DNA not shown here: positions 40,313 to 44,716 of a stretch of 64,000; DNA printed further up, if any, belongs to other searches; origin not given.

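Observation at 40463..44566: Single 1367-aa polypeptide combining Wzy polymerase, a GT4 glycosyltransferase and the Wzx flippase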

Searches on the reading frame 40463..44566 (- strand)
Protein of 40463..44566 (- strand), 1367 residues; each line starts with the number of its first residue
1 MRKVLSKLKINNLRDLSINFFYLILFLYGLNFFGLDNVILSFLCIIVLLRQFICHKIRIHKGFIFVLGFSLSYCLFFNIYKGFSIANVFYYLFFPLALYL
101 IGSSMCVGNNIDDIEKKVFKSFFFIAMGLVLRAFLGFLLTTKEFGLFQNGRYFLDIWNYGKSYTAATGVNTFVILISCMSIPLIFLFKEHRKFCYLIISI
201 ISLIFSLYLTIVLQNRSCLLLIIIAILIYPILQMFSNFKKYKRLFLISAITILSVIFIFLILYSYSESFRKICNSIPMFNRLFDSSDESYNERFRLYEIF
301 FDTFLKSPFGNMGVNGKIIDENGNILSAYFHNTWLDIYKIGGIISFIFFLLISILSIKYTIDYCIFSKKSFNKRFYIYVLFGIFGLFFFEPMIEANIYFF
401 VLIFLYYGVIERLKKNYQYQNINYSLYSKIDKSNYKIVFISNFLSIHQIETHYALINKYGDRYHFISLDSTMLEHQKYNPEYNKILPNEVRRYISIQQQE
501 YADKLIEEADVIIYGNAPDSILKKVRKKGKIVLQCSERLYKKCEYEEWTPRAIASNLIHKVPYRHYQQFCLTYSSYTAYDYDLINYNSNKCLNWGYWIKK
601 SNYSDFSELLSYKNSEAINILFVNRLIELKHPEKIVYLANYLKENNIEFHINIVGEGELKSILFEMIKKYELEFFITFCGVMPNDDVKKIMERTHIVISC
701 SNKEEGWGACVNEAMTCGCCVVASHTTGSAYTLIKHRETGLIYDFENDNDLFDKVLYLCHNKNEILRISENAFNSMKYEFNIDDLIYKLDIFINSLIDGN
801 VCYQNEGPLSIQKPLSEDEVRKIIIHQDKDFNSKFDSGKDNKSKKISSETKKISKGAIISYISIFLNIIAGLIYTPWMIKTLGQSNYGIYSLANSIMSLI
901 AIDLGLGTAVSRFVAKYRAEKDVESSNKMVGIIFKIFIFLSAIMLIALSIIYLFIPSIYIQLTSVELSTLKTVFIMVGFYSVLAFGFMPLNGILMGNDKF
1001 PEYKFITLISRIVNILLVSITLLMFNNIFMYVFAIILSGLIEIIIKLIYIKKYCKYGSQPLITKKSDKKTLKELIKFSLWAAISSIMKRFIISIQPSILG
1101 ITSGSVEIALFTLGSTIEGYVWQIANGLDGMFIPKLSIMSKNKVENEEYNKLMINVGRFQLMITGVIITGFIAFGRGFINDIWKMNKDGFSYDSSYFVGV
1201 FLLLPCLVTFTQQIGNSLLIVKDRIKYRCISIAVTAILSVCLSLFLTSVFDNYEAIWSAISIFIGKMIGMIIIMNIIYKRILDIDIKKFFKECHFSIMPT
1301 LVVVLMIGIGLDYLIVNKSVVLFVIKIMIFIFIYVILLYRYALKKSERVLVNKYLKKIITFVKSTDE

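Call 3: search_protein_families(library=pfam, proteins=[window:40463-44566:-], max_evalue=1)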
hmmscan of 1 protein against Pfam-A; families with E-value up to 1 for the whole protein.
window:40463-44566:- (1367 aa): 5 families
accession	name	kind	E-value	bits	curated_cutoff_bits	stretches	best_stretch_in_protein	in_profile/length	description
PF00534.26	Glycos_transf_1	-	2.3e-26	92.8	26.4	1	614-773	12-170/172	Glycosyl transferases group 1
PF01943.22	Polysacc_synt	-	1.1e-17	64.8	28.2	2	855-1119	3-252/274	Polysaccharide biosynthesis protein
PF13692.12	Glyco_trans_1_4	-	9.2e-16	58.8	27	1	619-761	3-142/142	Glycosyl transferases group 1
PF13524.12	Glyco_trans_1_2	-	1.2e-05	25.7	25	1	648-782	14-135/144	Glycosyl transferase-like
PF20706.3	GT4-conflict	-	0.32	10.4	26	1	685-736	273-323/385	Family 4 Glycosyltransferase in conflict systems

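Call 4: search_protein_families(library=ncbifam, proteins=[window:40463-44566:-], max_evalue=1)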
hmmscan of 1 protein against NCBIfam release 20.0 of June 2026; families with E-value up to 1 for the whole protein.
window:40463-44566:- (1367 aa): 15 families
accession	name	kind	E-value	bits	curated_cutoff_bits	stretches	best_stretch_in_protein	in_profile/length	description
NF041876.1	EPS_EpsE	equivalog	1.2e-16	60.9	400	1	612-781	209-381/389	exopolysaccharide biosynthesis GT4 family glycosyltransferase EpsE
TIGR03999.1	thiol_BshA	equivalog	3.4e-14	52.6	273.7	1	602-790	185-367/375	N-acetyl-alpha-D-glucosaminyl L-malate synthase BshA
TIGR03088.1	stp2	hypoth_equivalog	3.3e-12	46.1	409.05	1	613-786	190-363/374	TIGR03088 family PEP-CTERM/XrtA system glycosyltransferase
TIGR04005.1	wcaL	equivalog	3.5e-10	39.3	537.6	1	614-788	219-398/406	colanic acid biosynthesis glycosyltransferase WcaL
NF038229.1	Glyco4_Geo_Pelo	equivalog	3.2e-08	33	400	1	667-772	211-312/338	GPMC system family 4 glycosyltransferase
TIGR04348.1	TIGR04348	equivalog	5.2e-07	29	300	1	613-771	133-286/310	selenoneine biosynthesis selenosugar synthase SenB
TIGR00797.1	matE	subfamily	3.4e-06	26.2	147.4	2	889-1023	251-385/396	MATE family efflux transporter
TIGR03449.1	mycothiol_MshA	equivalog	1.7e-05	23.9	462.5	1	619-774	222-382/406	D-inositol-3-phosphate glycosyltransferase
TIGR04063.1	stp3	hypoth_equivalog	4.5e-05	22.5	442.05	1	639-775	235-374/397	TIGR04063 family PEP-CTERM/XrtA system glycosyltransferase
TIGR02149.1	glgA_Coryne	subfamily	0.00012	21.4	302.4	1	681-755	271-344/391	glycogen synthase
TIGR04047.1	MSMEG_0565_glyc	hypoth_equivalog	0.003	16.7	259.85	1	668-728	250-310/373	MSMEG_0565 family glycosyltransferase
NF053787.1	GlcN_PG_synth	equivalog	0.0039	16.1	480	1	681-786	249-349/361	N-acetylglucosaminyl phosphatidylglycerol synthase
NF050818.1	PolSacchBiosHfsF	equivalog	0.0048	16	700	1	868-956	17-104/468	polysaccharide biosynthesis protein HfsF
NF033740.0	MarP_fam_protase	equivalog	0.017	14.1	250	1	857-959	24-126/390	MarP family serine protease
NF041879.1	EPS_EpsH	equivalog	0.062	12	800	1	619-726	239-344/431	exopolysaccharide biosynthesis glycosyltransferase EpsH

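Call 7: find_homologous_proteins(query=window:40463-44566:-, max_evalue=1e-10)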
Query window:40463-44566:- (1367 aa): 13 proteins with E <= 1e-10 among 7598 candidates.
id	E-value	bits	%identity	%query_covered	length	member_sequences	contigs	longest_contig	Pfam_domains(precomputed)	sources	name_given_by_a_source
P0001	0.0e+0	2996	100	100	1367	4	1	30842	PF01943.23,PF00534.27,PF13524.13,PF13692.13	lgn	-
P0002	0.0e+0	2175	71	100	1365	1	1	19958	PF01943.23,PF00534.27,PF13692.13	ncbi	-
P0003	0.0e+0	2163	71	100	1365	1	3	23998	PF01943.23,PF00534.27,PF13692.13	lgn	-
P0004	0.0e+0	1590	67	75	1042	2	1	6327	PF01943.23,PF00534.27,PF13692.13,PF04932.21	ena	-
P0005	0.0e+0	1574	52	99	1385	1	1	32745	PF01943.23,PF00534.27,PF13692.13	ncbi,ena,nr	ncbi:MAG: glycosyltransferase [Erysipelotrichales bacterium]|nr:glycosyltransferase [Erysipelotricha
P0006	0.0e+0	1561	52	99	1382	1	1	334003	PF01943.23,PF00534.27,PF13692.13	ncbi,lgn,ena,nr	ncbi:MAG: glycosyltransferase [Erysipelotrichales bacterium]|nr:glycosyltransferase [Erysipelotricha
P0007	0.0e+0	1511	52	99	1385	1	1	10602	PF01943.23,PF00534.27,PF13692.13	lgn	-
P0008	0.0e+0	1487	52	99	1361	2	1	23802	PF01943.23,PF00534.27,PF13692.13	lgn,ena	-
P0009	0.0e+0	1459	51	98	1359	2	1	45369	PF01943.23,PF00534.27,PF13692.13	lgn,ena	-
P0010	0.0e+0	1448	51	99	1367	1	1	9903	PF01943.23,PF00534.27,PF13692.13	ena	-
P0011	0.0e+0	1354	49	95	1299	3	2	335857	PF01943.23,PF00534.27,PF13692.13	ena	-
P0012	0.0e+0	1181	42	98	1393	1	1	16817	PF01943.23,PF00534.27,PF13692.13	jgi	-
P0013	6.6e-293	993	39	99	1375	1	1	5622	PF01943.23,PF00534.27,PF13692.13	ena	-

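Call 24: find_encoding_contigs(protein=P0006, flank=10000, max_places=2)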
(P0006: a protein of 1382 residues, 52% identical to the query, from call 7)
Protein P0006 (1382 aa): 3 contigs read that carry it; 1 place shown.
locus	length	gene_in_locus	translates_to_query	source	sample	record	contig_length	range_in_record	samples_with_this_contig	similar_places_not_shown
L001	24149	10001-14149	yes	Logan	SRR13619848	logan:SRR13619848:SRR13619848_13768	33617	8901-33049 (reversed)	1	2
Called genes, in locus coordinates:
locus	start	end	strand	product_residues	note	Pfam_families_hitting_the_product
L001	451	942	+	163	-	-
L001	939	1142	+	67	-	PF12844:HTH_19 (weak), PF13443:HTH_26, PF01381:HTH_3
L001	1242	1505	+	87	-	-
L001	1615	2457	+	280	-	PF12541:DUF3737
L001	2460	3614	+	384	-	PF00155:Aminotran_1_2, PF01053:Cys_Met_Meta_PP (weak)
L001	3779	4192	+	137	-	-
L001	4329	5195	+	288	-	PF01134:GIDA (faint), PF03486:HI0933_like (faint), PF07992:Pyr_redox_2, PF13738:Pyr_redox_3 (weak)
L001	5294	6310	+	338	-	PF00535:Glycos_transf_2, PF10111:Glyco_tranf_2_2, PF13641:Glyco_tranf_2_3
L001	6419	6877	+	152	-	PF01957:NfeD (weak)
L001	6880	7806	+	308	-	PF01145:Band_7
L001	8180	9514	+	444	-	PF13524:Glyco_trans_1_2 (faint)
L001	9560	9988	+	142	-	-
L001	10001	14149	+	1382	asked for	PF00534:Glycos_transf_1, PF13692:Glyco_trans_1_4, PF01943:Polysacc_synt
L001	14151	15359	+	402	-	PF13439:Glyco_transf_4, PF00534:Glycos_transf_1, PF13692:Glyco_trans_1_4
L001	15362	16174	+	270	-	PF04991:LicD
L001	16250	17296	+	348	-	PF01073:3Beta_HSD, PF01370:Epimerase, PF02719:Polysacc_synt_2, PF04321:RmlD_sub_bind (weak), PF07993:NAD_binding_4, PF16363:GDP_Man_Dehyd, PF13460:NAD_binding_10, PF08485:Polysacc_syn_2C, +1 more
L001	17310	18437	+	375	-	PF01370:Epimerase, PF02719:Polysacc_synt_2 (faint), PF04321:RmlD_sub_bind (faint), PF07993:NAD_binding_4 (weak), PF14667:Polysacc_synt_C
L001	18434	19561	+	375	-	PF02350:Epimerase_2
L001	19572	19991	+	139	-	PF01467:CTP_transf_like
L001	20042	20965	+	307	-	-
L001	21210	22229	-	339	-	PF01073:3Beta_HSD, PF01370:Epimerase, PF02719:Polysacc_synt_2, PF04321:RmlD_sub_bind, PF07993:NAD_binding_4, PF16363:GDP_Man_Dehyd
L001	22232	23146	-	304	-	PF01073:3Beta_HSD, PF01370:Epimerase, PF07993:NAD_binding_4 (faint), PF13460:NAD_binding_10 (weak), PF16363:GDP_Man_Dehyd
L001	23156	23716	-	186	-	PF00908:dTDP_sugar_isom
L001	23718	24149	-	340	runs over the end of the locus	PF01408:GFO_IDH_MocA, PF22725:GFO_IDH_MocA_C3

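Call 25: find_encoding_contigs(protein=P0013, flank=10000, max_places=2)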
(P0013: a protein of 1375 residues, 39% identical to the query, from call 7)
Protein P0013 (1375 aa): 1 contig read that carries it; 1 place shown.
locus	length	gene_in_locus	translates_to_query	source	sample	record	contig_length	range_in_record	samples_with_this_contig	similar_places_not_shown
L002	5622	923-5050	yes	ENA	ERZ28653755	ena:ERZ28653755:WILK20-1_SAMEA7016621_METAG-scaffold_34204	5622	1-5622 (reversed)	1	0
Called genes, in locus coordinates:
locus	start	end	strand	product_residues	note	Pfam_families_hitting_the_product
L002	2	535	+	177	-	?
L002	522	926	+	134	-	-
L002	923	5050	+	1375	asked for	PF00534:Glycos_transf_1, PF13692:Glyco_trans_1_4, PF01943:Polysacc_synt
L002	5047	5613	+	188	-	-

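Call 26: search_protein_representatives(protein=window:40466-44065:-)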
Query: 1200 residues. Proteins with E-value up to 0.001 (for the whole library): 22655; up to 1e-10: 3257; up to 1e-30: 1010. The best 150 are listed.
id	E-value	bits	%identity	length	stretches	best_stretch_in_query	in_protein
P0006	0.0e+00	1386.4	53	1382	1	1-1199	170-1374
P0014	0.0e+00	1037.8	43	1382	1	1-1194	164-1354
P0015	1.4e-268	910.4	41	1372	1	6-1198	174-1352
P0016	2.0e-218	744.4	36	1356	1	10-1197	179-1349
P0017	3.1e-214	730.5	37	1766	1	8-1183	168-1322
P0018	1.1e-208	712.0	35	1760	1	8-1191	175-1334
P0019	2.7e-207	707.5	34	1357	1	2-1194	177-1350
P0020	4.8e-190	650.4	35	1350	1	20-1192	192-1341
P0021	9.4e-183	626.2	32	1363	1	13-1189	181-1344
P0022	8.8e-151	520.3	37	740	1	460-1191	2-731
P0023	1.6e-117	410.2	40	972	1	681-1189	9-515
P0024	9.8e-113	394.3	39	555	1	95-632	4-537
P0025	1.3e-106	374.0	38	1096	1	677-1187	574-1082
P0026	5.3e-106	372.0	39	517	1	677-1191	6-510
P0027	1.3e-104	367.4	40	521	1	681-1194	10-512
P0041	1.3e-84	301.2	28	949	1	269-1182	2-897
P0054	1.1e-80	288.2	31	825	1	7-645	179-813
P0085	1.9e-74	267.5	28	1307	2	269-1190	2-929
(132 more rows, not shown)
